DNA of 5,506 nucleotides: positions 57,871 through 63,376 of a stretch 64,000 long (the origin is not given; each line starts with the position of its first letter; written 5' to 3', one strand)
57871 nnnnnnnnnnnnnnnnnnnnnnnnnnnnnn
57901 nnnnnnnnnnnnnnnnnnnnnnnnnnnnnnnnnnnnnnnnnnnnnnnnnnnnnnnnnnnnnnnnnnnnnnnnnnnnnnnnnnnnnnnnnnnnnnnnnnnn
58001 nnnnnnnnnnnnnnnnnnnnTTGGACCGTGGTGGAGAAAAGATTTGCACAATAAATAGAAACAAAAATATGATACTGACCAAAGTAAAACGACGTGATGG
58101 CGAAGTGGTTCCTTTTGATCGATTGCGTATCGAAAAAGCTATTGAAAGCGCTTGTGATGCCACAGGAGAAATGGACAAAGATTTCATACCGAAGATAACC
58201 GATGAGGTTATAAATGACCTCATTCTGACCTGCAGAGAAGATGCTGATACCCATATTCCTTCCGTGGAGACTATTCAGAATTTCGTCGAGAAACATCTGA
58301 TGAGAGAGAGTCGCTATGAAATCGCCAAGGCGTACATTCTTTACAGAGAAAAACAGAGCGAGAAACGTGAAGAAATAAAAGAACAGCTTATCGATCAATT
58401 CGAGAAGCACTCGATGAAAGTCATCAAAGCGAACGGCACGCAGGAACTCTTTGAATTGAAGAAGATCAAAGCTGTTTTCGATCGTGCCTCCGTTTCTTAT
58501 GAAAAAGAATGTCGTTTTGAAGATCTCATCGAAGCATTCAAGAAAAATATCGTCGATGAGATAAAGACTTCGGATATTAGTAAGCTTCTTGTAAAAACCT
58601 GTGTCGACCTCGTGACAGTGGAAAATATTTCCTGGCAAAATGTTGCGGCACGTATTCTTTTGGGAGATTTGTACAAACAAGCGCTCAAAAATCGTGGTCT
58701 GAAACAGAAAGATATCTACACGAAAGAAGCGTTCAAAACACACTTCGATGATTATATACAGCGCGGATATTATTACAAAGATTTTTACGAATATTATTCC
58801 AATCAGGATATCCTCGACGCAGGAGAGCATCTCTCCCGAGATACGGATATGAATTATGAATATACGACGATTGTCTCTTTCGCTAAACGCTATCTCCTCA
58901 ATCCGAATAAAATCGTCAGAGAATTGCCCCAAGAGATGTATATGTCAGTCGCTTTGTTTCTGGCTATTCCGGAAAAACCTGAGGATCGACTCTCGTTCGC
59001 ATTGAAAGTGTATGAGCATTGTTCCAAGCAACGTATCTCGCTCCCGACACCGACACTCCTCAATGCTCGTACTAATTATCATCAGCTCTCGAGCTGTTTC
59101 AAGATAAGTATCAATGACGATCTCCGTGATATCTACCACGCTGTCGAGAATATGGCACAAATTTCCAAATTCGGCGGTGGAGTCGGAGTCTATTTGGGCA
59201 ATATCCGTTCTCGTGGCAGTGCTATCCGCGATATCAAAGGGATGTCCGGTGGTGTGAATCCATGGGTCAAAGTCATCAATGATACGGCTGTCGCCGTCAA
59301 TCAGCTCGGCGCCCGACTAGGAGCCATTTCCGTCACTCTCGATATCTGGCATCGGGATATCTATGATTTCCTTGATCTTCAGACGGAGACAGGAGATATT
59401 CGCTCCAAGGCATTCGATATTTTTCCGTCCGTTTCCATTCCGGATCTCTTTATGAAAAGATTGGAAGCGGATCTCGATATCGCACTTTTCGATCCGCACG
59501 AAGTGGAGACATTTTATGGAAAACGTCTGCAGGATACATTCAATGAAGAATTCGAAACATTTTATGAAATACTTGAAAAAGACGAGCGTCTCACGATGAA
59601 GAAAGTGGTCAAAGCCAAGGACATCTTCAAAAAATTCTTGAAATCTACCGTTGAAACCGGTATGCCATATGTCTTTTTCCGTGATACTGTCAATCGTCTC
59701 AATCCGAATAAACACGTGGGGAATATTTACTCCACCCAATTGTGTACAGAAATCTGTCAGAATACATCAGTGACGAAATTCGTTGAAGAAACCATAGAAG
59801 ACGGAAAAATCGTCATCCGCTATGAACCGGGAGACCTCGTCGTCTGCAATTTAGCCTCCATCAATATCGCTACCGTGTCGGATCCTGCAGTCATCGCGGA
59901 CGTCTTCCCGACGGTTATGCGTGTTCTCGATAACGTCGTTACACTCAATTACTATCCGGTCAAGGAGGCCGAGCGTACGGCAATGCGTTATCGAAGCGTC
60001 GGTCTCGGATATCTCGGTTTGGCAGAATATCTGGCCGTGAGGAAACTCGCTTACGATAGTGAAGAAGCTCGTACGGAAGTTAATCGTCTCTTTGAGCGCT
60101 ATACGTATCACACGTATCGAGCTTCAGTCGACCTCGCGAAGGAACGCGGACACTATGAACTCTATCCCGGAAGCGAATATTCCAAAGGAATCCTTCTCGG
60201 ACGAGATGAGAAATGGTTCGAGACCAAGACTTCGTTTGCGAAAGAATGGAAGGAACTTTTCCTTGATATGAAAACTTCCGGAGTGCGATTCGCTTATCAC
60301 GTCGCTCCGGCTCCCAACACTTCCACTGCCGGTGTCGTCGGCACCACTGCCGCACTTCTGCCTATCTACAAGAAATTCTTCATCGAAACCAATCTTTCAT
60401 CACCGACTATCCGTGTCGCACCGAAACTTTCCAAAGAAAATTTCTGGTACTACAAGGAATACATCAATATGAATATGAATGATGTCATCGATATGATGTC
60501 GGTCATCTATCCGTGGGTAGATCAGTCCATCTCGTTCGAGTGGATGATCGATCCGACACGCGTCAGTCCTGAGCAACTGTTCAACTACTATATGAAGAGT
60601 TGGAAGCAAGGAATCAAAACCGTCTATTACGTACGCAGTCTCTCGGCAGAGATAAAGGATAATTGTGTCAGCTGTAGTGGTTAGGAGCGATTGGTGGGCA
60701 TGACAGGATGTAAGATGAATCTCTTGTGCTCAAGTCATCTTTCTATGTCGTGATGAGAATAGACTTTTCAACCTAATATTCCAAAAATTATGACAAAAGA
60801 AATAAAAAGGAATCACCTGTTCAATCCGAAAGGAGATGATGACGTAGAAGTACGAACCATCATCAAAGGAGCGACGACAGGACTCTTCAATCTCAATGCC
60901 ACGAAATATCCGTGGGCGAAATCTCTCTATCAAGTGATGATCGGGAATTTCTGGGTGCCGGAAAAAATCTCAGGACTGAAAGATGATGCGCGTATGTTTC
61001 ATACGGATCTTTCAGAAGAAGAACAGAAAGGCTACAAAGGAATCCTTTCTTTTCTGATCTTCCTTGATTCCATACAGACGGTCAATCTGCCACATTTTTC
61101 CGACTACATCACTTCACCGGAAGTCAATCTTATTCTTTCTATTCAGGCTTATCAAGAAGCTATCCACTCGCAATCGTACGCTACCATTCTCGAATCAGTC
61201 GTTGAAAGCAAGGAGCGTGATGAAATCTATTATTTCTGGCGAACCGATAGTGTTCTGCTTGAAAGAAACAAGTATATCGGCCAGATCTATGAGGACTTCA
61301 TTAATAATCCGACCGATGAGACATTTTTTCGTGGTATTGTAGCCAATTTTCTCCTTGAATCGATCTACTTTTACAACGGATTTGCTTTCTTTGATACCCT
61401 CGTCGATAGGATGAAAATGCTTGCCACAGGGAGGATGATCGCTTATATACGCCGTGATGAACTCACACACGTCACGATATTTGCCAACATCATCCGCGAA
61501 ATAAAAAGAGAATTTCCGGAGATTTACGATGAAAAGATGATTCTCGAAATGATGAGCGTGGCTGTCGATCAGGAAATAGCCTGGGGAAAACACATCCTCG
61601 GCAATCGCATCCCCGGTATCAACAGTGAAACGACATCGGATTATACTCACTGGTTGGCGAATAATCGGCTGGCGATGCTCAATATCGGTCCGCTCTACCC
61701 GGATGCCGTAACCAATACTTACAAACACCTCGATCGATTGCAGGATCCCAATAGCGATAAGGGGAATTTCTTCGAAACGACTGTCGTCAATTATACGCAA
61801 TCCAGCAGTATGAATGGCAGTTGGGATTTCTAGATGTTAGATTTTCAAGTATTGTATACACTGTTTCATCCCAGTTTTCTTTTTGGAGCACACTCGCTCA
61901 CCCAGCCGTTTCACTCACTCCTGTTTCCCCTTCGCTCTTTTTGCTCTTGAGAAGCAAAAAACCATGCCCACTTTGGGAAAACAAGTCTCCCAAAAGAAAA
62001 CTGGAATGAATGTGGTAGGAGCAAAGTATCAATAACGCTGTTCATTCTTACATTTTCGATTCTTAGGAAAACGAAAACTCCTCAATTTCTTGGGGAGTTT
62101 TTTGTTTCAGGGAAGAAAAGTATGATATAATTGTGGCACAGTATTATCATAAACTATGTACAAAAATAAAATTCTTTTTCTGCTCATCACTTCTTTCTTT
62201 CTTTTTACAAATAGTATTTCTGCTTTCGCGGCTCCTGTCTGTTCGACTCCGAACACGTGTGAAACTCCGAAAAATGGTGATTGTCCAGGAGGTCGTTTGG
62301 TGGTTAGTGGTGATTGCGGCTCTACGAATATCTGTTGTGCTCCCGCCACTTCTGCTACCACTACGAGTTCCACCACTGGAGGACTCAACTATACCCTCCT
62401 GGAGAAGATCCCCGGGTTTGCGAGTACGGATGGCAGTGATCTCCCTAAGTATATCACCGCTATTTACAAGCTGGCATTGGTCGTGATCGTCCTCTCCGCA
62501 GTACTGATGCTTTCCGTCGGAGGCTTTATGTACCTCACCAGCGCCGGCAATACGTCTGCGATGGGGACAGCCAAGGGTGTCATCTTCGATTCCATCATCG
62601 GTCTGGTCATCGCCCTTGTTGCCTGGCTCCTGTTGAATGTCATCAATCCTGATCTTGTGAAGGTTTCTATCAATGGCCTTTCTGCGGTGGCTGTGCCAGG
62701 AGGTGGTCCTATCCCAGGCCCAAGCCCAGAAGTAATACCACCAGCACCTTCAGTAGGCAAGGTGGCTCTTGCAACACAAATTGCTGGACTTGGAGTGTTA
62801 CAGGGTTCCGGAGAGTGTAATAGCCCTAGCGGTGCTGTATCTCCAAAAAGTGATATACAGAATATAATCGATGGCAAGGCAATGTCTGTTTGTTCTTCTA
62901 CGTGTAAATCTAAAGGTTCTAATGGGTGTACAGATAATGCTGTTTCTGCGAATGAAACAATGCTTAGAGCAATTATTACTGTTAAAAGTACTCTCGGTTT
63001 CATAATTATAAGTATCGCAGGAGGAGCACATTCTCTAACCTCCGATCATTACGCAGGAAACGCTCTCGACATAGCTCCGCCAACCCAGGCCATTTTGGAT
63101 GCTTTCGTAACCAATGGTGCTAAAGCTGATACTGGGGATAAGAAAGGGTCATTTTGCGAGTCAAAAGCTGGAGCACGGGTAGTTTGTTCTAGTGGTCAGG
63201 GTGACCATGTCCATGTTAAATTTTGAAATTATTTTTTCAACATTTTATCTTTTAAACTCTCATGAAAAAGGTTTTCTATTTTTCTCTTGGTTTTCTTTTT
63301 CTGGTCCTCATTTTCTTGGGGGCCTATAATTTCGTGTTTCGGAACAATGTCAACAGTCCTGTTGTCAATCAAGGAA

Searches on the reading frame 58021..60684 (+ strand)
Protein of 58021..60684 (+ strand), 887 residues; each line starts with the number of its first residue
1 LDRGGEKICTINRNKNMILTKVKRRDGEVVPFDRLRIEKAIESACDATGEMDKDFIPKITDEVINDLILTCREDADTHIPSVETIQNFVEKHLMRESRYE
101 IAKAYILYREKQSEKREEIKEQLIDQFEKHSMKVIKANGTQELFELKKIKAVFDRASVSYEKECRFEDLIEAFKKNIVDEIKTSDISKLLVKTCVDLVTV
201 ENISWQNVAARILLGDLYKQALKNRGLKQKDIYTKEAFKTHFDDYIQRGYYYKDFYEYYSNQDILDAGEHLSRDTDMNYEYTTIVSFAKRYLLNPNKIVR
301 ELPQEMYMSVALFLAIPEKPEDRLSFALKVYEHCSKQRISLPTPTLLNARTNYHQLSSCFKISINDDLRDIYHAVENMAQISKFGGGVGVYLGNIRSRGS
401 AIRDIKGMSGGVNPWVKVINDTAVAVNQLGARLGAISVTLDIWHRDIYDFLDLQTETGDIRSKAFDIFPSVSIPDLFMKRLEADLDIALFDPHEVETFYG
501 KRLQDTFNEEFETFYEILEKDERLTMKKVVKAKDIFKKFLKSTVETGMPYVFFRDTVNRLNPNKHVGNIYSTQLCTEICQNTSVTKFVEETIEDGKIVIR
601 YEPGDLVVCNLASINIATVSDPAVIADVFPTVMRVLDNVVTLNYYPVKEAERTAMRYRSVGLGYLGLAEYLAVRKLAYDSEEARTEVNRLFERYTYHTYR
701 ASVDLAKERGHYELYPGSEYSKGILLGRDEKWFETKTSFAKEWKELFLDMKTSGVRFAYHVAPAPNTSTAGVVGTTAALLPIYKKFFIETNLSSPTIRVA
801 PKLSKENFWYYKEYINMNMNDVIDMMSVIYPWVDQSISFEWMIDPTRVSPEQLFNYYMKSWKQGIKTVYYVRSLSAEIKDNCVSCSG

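Call 11: search_protein_families(library=pfam, proteins=[window:58021-60684:+])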
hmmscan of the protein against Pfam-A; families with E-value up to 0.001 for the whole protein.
window:58021-60684:+ (887 aa): 3 families
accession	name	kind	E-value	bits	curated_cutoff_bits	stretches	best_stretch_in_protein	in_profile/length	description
PF02867.20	Ribonuc_red_lgC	-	3e-142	475.4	23.9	1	357-871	1-523/523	Ribonucleotide reductase, barrel domain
PF03477.21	ATP-cone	-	7.5e-29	100.6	25.8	2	21-113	2-87/88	ATP cone domain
PF00317.26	Ribonuc_red_lgN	-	1.9e-16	60.3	28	1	279-352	3-75/77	Ribonucleotide reductase, all-alpha domain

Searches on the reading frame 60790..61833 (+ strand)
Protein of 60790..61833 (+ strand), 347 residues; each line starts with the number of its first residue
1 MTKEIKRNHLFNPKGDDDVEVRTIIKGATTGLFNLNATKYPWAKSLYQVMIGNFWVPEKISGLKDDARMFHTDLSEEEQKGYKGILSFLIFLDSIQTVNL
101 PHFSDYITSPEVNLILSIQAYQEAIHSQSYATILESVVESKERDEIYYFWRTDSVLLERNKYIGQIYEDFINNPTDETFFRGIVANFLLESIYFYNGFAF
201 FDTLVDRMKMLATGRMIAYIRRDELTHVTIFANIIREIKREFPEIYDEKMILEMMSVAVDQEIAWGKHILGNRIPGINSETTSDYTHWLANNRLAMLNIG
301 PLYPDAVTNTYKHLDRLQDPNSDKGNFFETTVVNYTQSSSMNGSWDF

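Call 11: search_protein_families(library=pfam, proteins=[window:60790-61833:+])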
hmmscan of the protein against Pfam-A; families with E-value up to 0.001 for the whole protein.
window:60790-61833:+ (347 aa): 1 family
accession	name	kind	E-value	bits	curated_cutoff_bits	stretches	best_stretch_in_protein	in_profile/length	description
PF00268.27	Ribonuc_red_sm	-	5.9e-69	233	33.6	1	33-306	2-277/281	Ribonucleotide reductase, small chain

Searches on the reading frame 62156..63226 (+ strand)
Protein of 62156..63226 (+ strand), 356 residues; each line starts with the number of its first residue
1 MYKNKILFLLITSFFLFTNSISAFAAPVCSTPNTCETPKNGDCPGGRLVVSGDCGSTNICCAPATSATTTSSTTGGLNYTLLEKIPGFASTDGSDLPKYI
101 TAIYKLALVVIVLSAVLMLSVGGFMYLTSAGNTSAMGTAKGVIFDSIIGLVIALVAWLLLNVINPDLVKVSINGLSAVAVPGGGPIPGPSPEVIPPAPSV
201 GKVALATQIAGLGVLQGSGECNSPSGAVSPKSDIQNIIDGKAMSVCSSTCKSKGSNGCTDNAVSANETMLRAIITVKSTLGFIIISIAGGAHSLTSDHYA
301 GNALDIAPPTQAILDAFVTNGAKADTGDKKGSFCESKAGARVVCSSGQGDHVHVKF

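Call 11: search_protein_families(library=pfam, proteins=[window:62156-63226:+])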
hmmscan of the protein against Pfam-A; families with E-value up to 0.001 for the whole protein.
window:62156-63226:+ (356 aa): 1 family
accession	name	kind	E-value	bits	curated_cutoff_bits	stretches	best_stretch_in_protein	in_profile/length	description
PF18895.5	T4SS_pilin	-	1.7e-06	28.4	26.6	1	100-163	9-71/71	Type IV secretion system pilin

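Call 46: find_encoding_contigs(protein=window:62156-63226:+, flank=10000, max_places=2)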
Protein window:62156-63226:+ (356 aa): 3 contigs read that carry it; 2 places shown.
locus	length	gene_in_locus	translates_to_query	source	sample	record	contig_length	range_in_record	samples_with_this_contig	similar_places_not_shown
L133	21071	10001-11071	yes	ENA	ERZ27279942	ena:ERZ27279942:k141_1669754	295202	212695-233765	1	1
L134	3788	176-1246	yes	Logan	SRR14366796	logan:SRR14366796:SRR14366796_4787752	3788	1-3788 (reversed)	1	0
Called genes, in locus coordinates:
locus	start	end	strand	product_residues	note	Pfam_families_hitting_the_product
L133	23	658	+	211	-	PF09997:DUF2238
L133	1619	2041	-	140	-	PF01245:Ribosomal_L19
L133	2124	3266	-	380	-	PF00849:PseudoU_synth_2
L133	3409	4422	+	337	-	PF00389:2-Hacid_dh, PF02826:2-Hacid_dh_C, PF01262:AlaDh_PNT_C (weak)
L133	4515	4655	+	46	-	-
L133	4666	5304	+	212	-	PF00578:AhpC-TSA, PF08534:Redoxin, PF10417:1-cysPrx_C (weak)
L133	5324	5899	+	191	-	PF02777:Sod_Fe_C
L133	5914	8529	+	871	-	PF03477:ATP-cone, PF00317:Ribonuc_red_lgN, PF02867:Ribonuc_red_lgC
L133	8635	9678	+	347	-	PF00268:Ribonuc_red_sm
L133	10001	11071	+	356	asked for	PF18895:T4SS_pilin (weak)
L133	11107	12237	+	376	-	-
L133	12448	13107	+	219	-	PF13483:Lactamase_B_3, PF12706:Lactamase_B_2 (weak)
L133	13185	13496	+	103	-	-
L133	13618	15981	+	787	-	PF00521:DNA_topoisoIV, PF03989:DNA_gyraseA_C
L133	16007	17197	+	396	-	PF04551:GcpE, PF26540:GcpE_C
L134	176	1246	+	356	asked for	PF18895:T4SS_pilin (weak)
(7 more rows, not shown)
